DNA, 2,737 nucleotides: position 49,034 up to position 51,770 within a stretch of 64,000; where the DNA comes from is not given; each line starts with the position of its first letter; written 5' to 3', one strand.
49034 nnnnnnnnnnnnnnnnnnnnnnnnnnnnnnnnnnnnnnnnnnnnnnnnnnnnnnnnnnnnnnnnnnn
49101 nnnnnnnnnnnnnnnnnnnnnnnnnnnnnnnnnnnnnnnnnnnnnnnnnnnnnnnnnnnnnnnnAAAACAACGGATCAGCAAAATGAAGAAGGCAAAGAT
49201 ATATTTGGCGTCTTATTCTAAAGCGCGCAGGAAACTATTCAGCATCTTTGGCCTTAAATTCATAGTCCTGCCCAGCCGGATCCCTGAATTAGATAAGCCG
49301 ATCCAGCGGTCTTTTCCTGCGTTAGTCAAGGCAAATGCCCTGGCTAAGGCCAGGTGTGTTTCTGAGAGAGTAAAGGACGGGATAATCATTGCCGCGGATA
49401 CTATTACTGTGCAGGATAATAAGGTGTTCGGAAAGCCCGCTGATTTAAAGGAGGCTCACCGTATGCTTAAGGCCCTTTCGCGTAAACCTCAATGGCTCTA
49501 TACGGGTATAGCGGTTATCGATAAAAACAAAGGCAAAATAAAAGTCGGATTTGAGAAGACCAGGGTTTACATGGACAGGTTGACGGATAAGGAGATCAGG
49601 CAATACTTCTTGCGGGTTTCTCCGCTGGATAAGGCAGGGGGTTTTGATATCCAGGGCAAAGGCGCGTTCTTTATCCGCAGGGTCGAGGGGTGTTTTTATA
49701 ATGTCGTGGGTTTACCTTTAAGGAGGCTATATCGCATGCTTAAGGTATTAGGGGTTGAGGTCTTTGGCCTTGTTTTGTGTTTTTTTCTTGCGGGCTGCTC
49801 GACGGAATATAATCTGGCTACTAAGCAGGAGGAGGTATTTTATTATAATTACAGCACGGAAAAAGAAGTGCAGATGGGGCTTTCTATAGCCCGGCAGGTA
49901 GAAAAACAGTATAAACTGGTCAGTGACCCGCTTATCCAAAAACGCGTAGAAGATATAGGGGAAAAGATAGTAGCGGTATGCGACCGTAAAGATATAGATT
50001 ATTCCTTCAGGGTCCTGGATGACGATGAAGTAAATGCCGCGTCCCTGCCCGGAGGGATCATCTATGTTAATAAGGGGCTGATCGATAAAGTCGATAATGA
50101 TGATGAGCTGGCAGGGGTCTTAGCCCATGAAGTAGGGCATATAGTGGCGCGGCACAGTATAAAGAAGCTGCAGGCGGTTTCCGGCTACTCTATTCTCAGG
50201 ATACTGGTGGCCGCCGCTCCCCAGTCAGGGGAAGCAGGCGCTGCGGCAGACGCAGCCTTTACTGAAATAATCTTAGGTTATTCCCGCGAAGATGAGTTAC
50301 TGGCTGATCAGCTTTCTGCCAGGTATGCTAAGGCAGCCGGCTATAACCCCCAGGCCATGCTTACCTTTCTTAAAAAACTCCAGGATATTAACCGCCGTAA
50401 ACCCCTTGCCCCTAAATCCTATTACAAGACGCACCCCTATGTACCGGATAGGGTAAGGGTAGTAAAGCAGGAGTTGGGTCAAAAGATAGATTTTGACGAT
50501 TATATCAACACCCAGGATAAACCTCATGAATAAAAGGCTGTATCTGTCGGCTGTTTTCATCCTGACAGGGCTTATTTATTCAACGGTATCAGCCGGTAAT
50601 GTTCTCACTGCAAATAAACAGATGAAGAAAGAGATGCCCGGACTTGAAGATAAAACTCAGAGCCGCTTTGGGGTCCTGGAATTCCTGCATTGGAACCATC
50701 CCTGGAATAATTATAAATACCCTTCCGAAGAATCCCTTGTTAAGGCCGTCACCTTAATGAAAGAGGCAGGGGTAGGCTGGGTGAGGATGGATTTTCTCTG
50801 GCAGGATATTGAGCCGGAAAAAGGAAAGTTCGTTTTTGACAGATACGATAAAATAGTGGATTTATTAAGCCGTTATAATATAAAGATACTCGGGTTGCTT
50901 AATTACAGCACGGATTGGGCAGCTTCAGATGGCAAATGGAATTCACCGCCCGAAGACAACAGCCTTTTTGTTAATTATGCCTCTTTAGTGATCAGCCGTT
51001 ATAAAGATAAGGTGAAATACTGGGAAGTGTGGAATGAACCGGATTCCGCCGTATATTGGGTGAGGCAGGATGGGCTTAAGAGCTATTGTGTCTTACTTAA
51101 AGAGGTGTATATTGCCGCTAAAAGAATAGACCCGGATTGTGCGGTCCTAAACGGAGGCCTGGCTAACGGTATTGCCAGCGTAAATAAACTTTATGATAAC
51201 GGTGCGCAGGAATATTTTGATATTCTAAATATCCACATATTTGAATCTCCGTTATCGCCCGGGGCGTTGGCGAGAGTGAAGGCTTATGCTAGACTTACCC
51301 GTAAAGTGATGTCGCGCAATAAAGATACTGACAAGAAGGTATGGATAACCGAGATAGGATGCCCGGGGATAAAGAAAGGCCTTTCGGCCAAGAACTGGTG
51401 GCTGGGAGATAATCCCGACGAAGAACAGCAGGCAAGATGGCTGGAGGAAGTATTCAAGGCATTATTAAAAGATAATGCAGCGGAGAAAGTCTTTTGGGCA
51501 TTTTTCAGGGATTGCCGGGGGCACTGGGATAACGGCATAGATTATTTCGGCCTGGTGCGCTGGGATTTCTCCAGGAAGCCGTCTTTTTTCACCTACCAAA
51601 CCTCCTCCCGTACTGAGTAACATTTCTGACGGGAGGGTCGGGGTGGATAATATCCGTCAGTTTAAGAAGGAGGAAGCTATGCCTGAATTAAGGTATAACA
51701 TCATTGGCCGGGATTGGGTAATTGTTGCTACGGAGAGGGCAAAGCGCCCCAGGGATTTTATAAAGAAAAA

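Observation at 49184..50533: In-frame fusion of the Maf nucleotide pyrophosphatase with a lipobox-bearing M48 metalloprotease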

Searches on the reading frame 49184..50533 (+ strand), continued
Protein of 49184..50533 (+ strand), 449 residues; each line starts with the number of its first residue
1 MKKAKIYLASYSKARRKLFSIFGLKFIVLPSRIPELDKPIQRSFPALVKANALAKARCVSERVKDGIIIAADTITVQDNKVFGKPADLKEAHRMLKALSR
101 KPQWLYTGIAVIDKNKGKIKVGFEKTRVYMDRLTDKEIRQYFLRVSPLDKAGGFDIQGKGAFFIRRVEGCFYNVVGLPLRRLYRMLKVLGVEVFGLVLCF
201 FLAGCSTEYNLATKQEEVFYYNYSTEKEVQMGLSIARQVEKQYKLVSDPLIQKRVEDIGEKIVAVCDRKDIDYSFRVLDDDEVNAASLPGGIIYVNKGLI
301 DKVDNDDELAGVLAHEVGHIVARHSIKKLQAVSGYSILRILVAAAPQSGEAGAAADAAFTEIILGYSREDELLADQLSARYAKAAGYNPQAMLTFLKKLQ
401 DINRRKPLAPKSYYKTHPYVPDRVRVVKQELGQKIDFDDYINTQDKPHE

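Call 21: find_homologous_proteins(query=P0124, max_evalue=1e-10)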
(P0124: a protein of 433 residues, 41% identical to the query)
Query P0124 (433 aa): 406 proteins with E <= 1e-10 among 8000 candidates; the best 120 are listed.
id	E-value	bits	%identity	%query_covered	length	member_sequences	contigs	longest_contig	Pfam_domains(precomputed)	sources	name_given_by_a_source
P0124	2.8e-273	924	100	100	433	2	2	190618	PF01435.25,PF02545.20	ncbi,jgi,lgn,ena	-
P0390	9.3e-206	701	73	100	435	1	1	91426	PF01435.25,PF02545.20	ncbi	-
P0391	3.4e-115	403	45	100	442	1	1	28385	PF01435.25,PF02545.20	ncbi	ncbi:MAG: Maf family nucleotide pyrophosphatase [Candidatus Omnitrophota bacterium]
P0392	1.4e-114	401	45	100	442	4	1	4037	PF01435.25,PF02545.20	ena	-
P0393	2.3e-113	397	47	100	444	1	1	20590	PF01435.25,PF02545.20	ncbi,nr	ncbi:MAG: Maf family nucleotide pyrophosphatase [Candidatus Omnitrophica bacterium]|nr:Maf family nu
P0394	1.7e-109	384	43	100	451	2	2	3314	PF01435.25,PF02545.20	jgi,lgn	-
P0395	3.2e-109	384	44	99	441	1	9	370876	PF01435.25,PF02545.20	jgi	-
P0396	2.2e-108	381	44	100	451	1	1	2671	PF01435.25,PF02545.20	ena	-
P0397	4.4e-108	380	42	100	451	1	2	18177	PF01435.25,PF02545.20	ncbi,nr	ncbi:MAG: Maf family nucleotide pyrophosphatase [Candidatus Omnitrophica bacterium]|nr:Maf family nu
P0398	1.1e-107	379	42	100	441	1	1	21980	PF01435.25,PF02545.20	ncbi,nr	ncbi:MAG: Maf and M48 domain-containing protein [Candidatus Omnitrophota bacterium]|nr:Maf and M48 d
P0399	1.6e-107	378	43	100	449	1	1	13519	PF01435.25,PF02545.20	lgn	-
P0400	3.4e-106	374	43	100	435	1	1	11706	PF01435.25,PF02545.20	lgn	-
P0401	9.4e-106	372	44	100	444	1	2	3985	PF01435.25,PF02545.20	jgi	jgi:MAF protein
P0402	3.3e-105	370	44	100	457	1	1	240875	PF01435.25,PF02545.20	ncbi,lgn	-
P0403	3.4e-105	370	42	100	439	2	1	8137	PF01435.25,PF02545.20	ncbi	ncbi:Maf family nucleotide pyrophosphatase [Candidatus Omnitrophota bacterium]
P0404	3.9e-105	370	43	100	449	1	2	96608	PF01435.25,PF02545.20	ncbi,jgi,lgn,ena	-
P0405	4.0e-105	370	43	100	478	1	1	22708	PF01435.25,PF02545.20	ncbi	ncbi:MAG: Maf family nucleotide pyrophosphatase [Candidatus Omnitrophota bacterium]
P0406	7.7e-105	369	40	100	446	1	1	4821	PF01435.25,PF02545.20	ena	-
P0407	1.4e-104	368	43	99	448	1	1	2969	PF01435.25,PF02545.20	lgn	-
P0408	1.7e-104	368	43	100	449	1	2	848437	PF01435.25,PF02545.20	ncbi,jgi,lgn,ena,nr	ncbi:MAG: septum formation protein Maf [Candidatus Omnitrophica bacterium]|nr:septum formation prote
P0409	1.7e-104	368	44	99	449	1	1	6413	PF01435.25,PF02545.20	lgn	-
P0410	2.6e-104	367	45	100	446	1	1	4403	PF01435.25,PF02545.20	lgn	-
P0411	6.0e-104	366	43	100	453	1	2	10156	PF01435.25,PF02545.20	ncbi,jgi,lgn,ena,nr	ncbi:MAG: septum formation protein Maf [Candidatus Omnitrophota bacterium]|nr:MAG: septum formation 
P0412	6.1e-104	366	42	100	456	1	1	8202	PF01435.25,PF02545.20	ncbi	ncbi:MAG: Maf family nucleotide pyrophosphatase, partial [Candidatus Omnitrophota bacterium]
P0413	1.0e-103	365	43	99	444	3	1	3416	PF01435.25,PF02545.20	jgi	-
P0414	1.4e-103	365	43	100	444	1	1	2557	PF01435.25,PF02545.20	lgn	-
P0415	1.8e-103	365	42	100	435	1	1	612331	PF01435.25,PF02545.20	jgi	jgi:MAF protein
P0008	2.3e-103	364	42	100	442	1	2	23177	PF01435.25,PF02545.20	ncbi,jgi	jgi:MAF protein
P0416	3.3e-103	364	44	99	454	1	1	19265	PF01435.25,PF02545.20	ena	-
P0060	5.1e-103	363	42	100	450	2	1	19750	PF01435.25,PF02545.20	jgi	jgi:MAF protein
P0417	6.3e-103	363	43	100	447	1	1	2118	PF01435.25,PF02545.20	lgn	-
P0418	8.8e-103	362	42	100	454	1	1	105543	PF01435.25,PF02545.20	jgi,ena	-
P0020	9.6e-103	362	42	100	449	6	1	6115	PF01435.25,PF02545.20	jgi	jgi:MAF protein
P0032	1.3e-102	362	41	99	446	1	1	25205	PF01435.25,PF02545.20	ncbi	-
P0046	1.4e-102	362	43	99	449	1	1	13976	PF01435.25,PF02545.20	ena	-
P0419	1.4e-102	362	44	100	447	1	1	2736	PF01435.25,PF02545.20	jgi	-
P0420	2.4e-102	361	43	100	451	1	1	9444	PF01435.25,PF02545.20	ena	-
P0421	2.6e-102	361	43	100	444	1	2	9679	PF01435.25,PF02545.20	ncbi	-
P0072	3.7e-102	360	42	100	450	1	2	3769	PF01435.25,PF02545.20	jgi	-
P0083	4.7e-102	360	42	100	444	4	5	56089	PF01435.25,PF02545.20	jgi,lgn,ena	-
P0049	6.0e-102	360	43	100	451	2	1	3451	PF01435.25,PF02545.20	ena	-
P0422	7.0e-102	359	44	99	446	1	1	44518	PF01435.25,PF02545.20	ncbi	ncbi:MAG: Maf family nucleotide pyrophosphatase [Candidatus Omnitrophota bacterium]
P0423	1.1e-101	359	42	100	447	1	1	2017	PF01435.25,PF02545.20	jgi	-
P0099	1.2e-101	359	42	99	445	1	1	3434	PF01435.25,PF02545.20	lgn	-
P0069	1.3e-101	359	42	99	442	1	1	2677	PF01435.25,PF02545.20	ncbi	-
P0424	1.3e-101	359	42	100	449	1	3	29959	PF01435.25,PF02545.20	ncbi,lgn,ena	ncbi:MAG: Maf family nucleotide pyrophosphatase [Candidatus Omnitrophota bacterium]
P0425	1.7e-101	358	42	100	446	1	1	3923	PF01435.25,PF02545.20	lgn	-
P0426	2.1e-101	358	43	99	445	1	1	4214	PF01435.25,PF02545.20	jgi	jgi:MAF protein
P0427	2.5e-101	358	43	100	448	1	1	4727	PF01435.25,PF02545.20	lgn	-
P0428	2.6e-101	358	42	99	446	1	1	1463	PF01435.25,PF02545.20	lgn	-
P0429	2.7e-101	357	44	100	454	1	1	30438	PF01435.25,PF02545.20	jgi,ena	-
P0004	3.1e-101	357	43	100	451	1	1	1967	PF01435.25,PF02545.20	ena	-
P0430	3.2e-101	357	43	100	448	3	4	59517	PF01435.25,PF02545.20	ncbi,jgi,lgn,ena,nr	ncbi:MAG: septum formation protein Maf [Candidatus Omnitrophica bacterium CG11_big_fil_rev_8_21_14_0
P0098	3.2e-101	357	42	100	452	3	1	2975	PF01435.25,PF02545.20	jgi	-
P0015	3.3e-101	357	41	100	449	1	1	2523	PF01435.25,PF02545.20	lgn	-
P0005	4.1e-101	357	41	99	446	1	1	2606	PF01435.25,PF02545.20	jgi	-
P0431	4.5e-101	357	42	100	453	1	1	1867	PF01435.25,PF02545.20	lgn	-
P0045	5.3e-101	356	42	99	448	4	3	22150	PF01435.25,PF02545.20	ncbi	-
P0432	5.4e-101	356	39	100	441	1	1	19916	PF01435.25,PF02545.20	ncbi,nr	ncbi:MAG: septum formation protein Maf [Candidatus Omnitrophica bacterium]|nr:septum formation prote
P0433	6.0e-101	356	43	99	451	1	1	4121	PF01435.25,PF02545.20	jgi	jgi:MAF protein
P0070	8.2e-101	356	41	100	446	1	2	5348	PF01435.25,PF02545.20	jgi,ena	-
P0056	8.4e-101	356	42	99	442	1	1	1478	PF01435.25,PF02545.20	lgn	-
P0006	9.1e-101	356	42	99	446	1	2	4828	PF01435.25,PF02545.20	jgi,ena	jgi:MAF protein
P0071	1.0e-100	356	41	100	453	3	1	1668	PF01435.25,PF02545.20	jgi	jgi:MAF protein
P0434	1.1e-100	355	43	100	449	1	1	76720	PF01435.25,PF02545.20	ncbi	ncbi:MAG: Maf family nucleotide pyrophosphatase [Candidatus Omnitrophota bacterium]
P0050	1.3e-100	355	42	99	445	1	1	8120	PF01435.25,PF02545.20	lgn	-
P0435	1.5e-100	355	42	100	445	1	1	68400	PF01435.25,PF02545.20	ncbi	-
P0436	1.6e-100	355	42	100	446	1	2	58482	PF01435.25,PF02545.20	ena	-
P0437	1.7e-100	355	42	100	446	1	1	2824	PF01435.25,PF02545.20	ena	-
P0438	1.7e-100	355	43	100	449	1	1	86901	PF01435.25,PF02545.20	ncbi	-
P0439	1.8e-100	355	42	100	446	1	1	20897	PF01435.25,PF02545.20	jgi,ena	-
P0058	1.9e-100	355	41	99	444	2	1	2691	PF01435.25,PF02545.20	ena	-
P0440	1.9e-100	355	42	100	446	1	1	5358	PF01435.25,PF02545.20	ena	-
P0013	2.0e-100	355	41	99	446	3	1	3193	PF01435.25,PF02545.20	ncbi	-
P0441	2.2e-100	354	42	100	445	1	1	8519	PF01435.25,PF02545.20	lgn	-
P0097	2.5e-100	354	42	99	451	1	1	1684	PF01435.25,PF02545.20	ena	-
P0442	2.6e-100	354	39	100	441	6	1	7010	PF01435.25,PF02545.20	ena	-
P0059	2.6e-100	354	41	100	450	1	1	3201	PF01435.25,PF02545.20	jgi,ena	-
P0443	2.6e-100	354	42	100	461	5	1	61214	PF01435.25,PF02545.20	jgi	-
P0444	2.8e-100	354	43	99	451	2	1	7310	PF01435.25,PF02545.20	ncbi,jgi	-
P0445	3.0e-100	354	43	100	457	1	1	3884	PF01435.25,PF02545.20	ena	-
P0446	3.4e-100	354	41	100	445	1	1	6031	PF01435.25,PF02545.20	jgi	jgi:MAF protein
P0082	3.5e-100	354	43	100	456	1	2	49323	PF01435.25,PF02545.20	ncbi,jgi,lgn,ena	-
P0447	3.9e-100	354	41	100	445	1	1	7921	PF01435.25,PF02545.20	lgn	-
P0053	3.9e-100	354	43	99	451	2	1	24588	PF01435.25,PF02545.20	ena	-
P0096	3.9e-100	354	43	100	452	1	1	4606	PF01435.25,PF02545.20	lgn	-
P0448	3.9e-100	354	41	99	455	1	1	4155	PF01435.25,PF02545.20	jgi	-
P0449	4.5e-100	353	43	100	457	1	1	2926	PF01435.25,PF02545.20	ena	-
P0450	5.7e-100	353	43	100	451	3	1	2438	PF01435.25,PF02545.20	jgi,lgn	-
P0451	6.7e-100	353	42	100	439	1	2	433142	PF01435.25,PF02545.20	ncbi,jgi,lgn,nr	ncbi:MAG: Maf family nucleotide pyrophosphatase [Candidatus Omnitrophica bacterium]|nr:Maf family nu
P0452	7.2e-100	353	41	100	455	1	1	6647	PF01435.25,PF02545.20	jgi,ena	-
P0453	8.8e-100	352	41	100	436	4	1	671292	PF01435.25,PF02545.20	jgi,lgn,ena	-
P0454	9.4e-100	352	40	100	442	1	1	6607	PF01435.25,PF02545.20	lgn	-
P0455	1.1e-99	352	42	100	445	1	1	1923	PF01435.25,PF02545.20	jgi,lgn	jgi:MAF protein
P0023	1.3e-99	352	43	100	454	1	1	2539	PF01435.25,PF02545.20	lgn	-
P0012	1.3e-99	352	42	100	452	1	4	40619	PF01435.25,PF02545.20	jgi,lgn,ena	jgi:MAF protein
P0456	1.3e-99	352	43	100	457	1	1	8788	PF01435.25,PF02545.20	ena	-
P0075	1.6e-99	352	42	100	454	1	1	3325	PF01435.25,PF02545.20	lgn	-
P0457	2.3e-99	351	42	100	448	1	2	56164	PF01435.25,PF02545.20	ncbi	-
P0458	2.3e-99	351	42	100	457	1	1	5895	PF01435.25,PF02545.20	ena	-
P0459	2.5e-99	351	42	100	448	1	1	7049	PF01435.25,PF02545.20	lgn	-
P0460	2.8e-99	351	41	100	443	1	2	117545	PF01435.25,PF02545.20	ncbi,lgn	-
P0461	3.0e-99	351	42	100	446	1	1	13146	PF01435.25,PF02545.20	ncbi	ncbi:MAG: Maf family nucleotide pyrophosphatase [Candidatus Omnitrophota bacterium]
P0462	3.5e-99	351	41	100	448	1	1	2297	PF01435.25,PF02545.20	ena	-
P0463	3.8e-99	350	43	100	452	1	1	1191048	PF01435.25,PF02545.20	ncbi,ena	-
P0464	3.8e-99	350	40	100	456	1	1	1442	PF01435.25,PF02545.20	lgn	-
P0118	4.9e-99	350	41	99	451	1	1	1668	PF01435.25,PF02545.20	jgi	jgi:MAF protein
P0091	5.2e-99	350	41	100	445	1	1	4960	PF01435.25,PF02545.20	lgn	-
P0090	5.3e-99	350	41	99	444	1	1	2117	PF01435.25,PF02545.20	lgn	-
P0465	5.9e-99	350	41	100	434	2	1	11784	PF01435.25,PF02545.20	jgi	-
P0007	6.0e-99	350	41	99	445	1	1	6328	PF01435.25,PF02545.20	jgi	-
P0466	6.1e-99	350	42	100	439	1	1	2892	PF01435.25,PF02545.20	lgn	-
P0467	7.6e-99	349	43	100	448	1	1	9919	PF01435.25,PF02545.20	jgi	-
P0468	7.8e-99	349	41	100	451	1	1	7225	PF01435.25,PF02545.20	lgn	-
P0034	7.9e-99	349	42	99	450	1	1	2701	PF01435.25,PF02545.20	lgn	-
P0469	7.9e-99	349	42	99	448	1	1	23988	PF01435.25,PF02545.20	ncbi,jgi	ncbi:MAG: Maf and M48 domain-containing protein [Candidatus Omnitrophota bacterium]|jgi:MAF protein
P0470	8.5e-99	349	42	99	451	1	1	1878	PF01435.25,PF02545.20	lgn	-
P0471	9.5e-99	349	42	100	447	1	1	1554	PF01435.25,PF02545.20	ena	-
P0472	9.6e-99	349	42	100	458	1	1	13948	PF01435.25,PF02545.20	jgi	-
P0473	9.8e-99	349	41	100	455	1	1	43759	PF01435.25,PF02545.20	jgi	-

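Call 24: find_encoding_contigs(protein=P0355, flank=5000, max_places=2)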
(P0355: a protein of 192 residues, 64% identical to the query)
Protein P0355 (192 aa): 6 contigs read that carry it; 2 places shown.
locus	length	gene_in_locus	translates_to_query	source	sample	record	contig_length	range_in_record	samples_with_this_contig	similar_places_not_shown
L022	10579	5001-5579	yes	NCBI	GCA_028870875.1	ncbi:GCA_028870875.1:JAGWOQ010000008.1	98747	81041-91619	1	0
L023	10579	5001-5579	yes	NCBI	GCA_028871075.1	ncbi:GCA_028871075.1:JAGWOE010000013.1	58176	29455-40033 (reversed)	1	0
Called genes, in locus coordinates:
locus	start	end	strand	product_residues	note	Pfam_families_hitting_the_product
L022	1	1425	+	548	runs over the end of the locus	PF13187:Fer4_9 (faint), PF00037:Fer4 (faint), PF12837:Fer4_6 (faint), PF12838:Fer4_7 (weak), PF13237:Fer4_10 (weak), PF13247:Fer4_11, PF04976:DmsC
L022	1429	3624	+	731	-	PF04879:Molybdop_Fe4S4, PF00384:Molybdopterin, PF01568:Molydop_binding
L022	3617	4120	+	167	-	PF03473:MOSC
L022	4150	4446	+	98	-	-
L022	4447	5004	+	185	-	PF00156:Pribosyltran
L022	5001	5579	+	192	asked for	PF02545:Maf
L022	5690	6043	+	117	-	PF02643:DUF192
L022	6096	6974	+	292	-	PF02518:HATPase_c, PF13581:HATPase_c_2 (weak)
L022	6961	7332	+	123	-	PF00072:Response_reg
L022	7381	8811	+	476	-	PF13231:PMT_2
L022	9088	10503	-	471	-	PF00890:FAD_binding_2 (weak), PF01494:FAD_binding_3 (faint), PF03486:HI0933_like (faint), PF07992:Pyr_redox_2, PF12831:FAD_oxidored (weak), PF13450:NAD_binding_8 (weak), PF00070:Pyr_redox, PF02852:Pyr_redox_dim, +1 more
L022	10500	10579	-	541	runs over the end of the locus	PF00364:Biotin_lipoyl, PF02749:QRPTase_N (faint), PF25917:BSH_RND (faint), PF25919:BSH_CusB (faint), PF25973:BSH_CzcB (faint), PF00364:Biotin_lipoyl, PF02817:E3_binding, PF00198:2-oxoacid_dh, +1 more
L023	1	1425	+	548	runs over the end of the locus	PF13187:Fer4_9 (faint), PF00037:Fer4 (faint), PF12837:Fer4_6 (faint), PF12838:Fer4_7 (weak), PF13237:Fer4_10 (weak), PF13247:Fer4_11, PF04976:DmsC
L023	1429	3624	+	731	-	PF04879:Molybdop_Fe4S4, PF00384:Molybdopterin, PF01568:Molydop_binding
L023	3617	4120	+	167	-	PF03473:MOSC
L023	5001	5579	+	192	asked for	PF02545:Maf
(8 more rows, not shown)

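Call 25: find_encoding_contigs(protein=P0287, flank=5000, max_places=2)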
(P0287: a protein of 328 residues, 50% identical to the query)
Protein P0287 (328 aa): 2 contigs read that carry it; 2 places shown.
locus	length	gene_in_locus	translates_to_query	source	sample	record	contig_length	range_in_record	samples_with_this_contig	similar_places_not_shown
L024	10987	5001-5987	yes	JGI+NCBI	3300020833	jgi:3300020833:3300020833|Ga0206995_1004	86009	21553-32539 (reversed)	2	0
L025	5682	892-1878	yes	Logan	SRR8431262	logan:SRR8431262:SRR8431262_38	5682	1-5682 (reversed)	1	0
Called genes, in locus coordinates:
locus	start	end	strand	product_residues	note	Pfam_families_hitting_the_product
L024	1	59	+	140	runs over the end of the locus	PF02472:ExbD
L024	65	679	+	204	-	PF03544:TonB_C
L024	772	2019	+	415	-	PF02899:Phage_int_SAM_1 (weak), PF00589:Phage_integrase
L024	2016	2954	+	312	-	PF00589:Phage_integrase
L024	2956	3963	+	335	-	PF02899:Phage_int_SAM_1 (weak), PF13495:Phage_int_SAM_4 (faint), PF00589:Phage_integrase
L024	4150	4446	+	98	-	-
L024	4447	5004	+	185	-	PF00156:Pribosyltran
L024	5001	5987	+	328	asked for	PF02545:Maf, PF02643:DUF192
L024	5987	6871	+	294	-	PF02518:HATPase_c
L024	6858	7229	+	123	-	PF00072:Response_reg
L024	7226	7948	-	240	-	PF13641:Glyco_tranf_2_3 (weak), PF00535:Glycos_transf_2, PF10111:Glyco_tranf_2_2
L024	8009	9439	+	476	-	PF13231:PMT_2 (weak)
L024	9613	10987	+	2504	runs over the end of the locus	-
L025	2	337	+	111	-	?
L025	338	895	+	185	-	PF00156:Pribosyltran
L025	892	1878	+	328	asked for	PF02545:Maf, PF02643:DUF192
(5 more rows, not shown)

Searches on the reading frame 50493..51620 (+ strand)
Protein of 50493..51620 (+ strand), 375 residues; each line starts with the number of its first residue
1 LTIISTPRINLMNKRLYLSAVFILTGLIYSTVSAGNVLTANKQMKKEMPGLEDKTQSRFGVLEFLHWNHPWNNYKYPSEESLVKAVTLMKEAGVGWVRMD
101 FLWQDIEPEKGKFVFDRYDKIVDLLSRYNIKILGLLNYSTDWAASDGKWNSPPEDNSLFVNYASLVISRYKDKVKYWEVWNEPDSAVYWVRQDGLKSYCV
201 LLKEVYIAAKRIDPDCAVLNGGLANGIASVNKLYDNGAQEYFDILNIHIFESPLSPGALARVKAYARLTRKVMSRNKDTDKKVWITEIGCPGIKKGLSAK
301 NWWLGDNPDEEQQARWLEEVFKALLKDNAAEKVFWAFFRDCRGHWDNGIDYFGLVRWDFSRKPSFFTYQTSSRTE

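Call 3: search_protein_families(library=pfam, proteins=[window:50493-51620:+], max_evalue=0.01)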
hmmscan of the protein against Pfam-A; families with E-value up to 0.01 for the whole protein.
window:50493-51620:+ (375 aa): 6 families
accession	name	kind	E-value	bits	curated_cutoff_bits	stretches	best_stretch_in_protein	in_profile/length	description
PF02449.21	Glyco_hydro_42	-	3.9e-08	33.5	21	1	79-133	9-64/376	Beta-galactosidase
PF00232.24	Glyco_hydro_1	-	3.1e-07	29.6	22.6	1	85-188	63-171/453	Glycosyl hydrolase family 1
PF00331.26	Glyco_hydro_10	-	7.8e-07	29.1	22.1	1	103-183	47-129/311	Glycosyl hydrolase family 10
PF22612.2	GH113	-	6.1e-05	23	27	1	262-328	191-258/289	Glycoside Hydrolase Family 113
PF11790.14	Glyco_hydro_cc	-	0.00019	21.5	21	1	171-339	63-211/237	Glycosyl hydrolase catalytic core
PF01229.23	Glyco_hydro_39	-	0.0019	17.5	26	1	158-228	130-201/472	Glycosyl hydrolases family 39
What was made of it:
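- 50526..51620 (+): Downstream glycoside-hydrolase-like gene whose ATG overlaps the fusion's stop (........, 8-nt overlap). Pfam gives weak GH42/GH1/GH10 hits (call 3).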
